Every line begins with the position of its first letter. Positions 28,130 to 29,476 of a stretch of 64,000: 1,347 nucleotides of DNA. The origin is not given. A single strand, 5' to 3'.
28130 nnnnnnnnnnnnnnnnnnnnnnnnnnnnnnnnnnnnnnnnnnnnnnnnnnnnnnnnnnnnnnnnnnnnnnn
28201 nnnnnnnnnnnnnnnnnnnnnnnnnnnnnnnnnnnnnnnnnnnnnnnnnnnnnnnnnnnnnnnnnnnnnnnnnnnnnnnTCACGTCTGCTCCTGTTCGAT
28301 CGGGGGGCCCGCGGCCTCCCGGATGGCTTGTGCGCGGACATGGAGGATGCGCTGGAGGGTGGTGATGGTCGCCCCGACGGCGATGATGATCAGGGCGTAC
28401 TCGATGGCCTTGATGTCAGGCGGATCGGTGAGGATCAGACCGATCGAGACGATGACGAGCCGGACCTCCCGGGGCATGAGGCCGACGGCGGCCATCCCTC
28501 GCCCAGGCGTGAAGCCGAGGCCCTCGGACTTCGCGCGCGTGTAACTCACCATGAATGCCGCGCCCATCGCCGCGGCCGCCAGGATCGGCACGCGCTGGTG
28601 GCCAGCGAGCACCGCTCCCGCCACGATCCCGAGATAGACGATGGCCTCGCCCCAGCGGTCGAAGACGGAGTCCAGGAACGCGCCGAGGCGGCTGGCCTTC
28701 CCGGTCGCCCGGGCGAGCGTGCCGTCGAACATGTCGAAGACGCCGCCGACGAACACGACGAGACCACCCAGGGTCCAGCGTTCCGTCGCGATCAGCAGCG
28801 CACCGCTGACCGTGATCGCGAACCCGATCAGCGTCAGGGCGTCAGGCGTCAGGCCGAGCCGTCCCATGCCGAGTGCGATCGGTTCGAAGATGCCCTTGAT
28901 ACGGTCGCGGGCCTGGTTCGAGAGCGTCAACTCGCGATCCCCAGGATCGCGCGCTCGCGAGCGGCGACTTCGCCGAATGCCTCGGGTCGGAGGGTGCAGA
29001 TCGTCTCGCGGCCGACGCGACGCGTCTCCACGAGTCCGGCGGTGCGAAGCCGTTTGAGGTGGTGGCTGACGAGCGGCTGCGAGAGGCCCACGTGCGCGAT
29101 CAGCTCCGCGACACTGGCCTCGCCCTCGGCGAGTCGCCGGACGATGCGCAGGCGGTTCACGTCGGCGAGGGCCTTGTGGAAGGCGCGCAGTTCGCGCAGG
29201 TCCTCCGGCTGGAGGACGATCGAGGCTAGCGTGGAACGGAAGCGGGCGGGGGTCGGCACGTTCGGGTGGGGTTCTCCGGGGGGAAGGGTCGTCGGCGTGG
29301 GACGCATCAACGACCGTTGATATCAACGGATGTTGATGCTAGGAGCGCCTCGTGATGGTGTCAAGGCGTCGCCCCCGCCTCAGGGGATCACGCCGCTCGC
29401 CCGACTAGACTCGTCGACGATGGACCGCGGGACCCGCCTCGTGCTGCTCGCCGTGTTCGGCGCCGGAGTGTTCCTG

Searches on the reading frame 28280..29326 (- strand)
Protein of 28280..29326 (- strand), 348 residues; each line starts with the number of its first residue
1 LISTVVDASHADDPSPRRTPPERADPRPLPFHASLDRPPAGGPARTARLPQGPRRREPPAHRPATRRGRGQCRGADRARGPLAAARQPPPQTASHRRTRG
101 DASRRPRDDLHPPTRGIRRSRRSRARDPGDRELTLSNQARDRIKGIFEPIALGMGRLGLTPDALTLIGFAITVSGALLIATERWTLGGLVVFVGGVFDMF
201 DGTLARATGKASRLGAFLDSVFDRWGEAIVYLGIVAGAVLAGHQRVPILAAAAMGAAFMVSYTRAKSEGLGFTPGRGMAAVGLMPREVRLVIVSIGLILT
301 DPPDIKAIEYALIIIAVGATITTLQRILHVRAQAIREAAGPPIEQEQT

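Call 12: search_protein_families(library=pfam, proteins=[window:28280-29326:-], max_evalue=0.01)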
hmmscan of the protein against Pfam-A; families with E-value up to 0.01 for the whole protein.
window:28280-29326:- (348 aa): 1 family
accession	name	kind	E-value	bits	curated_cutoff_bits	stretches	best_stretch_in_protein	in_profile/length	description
PF01066.26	CDP-OH_P_transf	-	1.8e-14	54.8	22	1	160-321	3-151/152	CDP-alcohol phosphatidyltransferase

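Call 67: search_protein_families(library=ncbifam, proteins=[window:28280-29326:-], max_evalue=0.001)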
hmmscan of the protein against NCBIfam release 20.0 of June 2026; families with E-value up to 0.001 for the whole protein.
window:28280-29326:- (348 aa): 8 families
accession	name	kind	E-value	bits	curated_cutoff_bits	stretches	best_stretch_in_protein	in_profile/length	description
NF040950.1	archin_ph_syn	equivalog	8.9e-41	139.8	180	1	138-332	3-189/191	archaetidylinositol phosphate synthase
NF045883.1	PIPSynth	equivalog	4.3e-38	131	170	1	138-334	2-196/197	phosphatidylinositol phosphate synthase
NF052561.1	PIPSynBT1523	equivalog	9.1e-27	94.3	350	1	140-299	6-170/232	hypothetical protein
NF041135.1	IPPtranDIPPsyn_Thcocales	equivalog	2.4e-14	53.1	580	1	159-266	250-355/419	bifunctional L-myo-inositol-1-phosphate cytidylyltransferase/CDP-L-myo-inositol myo-inositolphosphotransferase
NF053678.1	ClpnSynClsA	equivalog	2.9e-06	27.6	240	1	177-242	23-88/180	cardiolipin synthase ClsA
NF008090.0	PRK10832.1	equivalog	4.3e-06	26.9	304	1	186-328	34-169/182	CDP-diacylglycerol--glycerol-3-phosphate 3-phosphatidyltransferase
TIGR00560.1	pgsA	equivalog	0.00015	22.4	109.1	1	179-236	28-85/183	CDP-diacylglycerol--glycerol-3-phosphate 3-phosphatidyltransferase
TIGR00473.1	pssA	equivalog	0.00016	21.8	107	1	189-223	25-59/153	CDP-diacylglycerol--serine O-phosphatidyltransferase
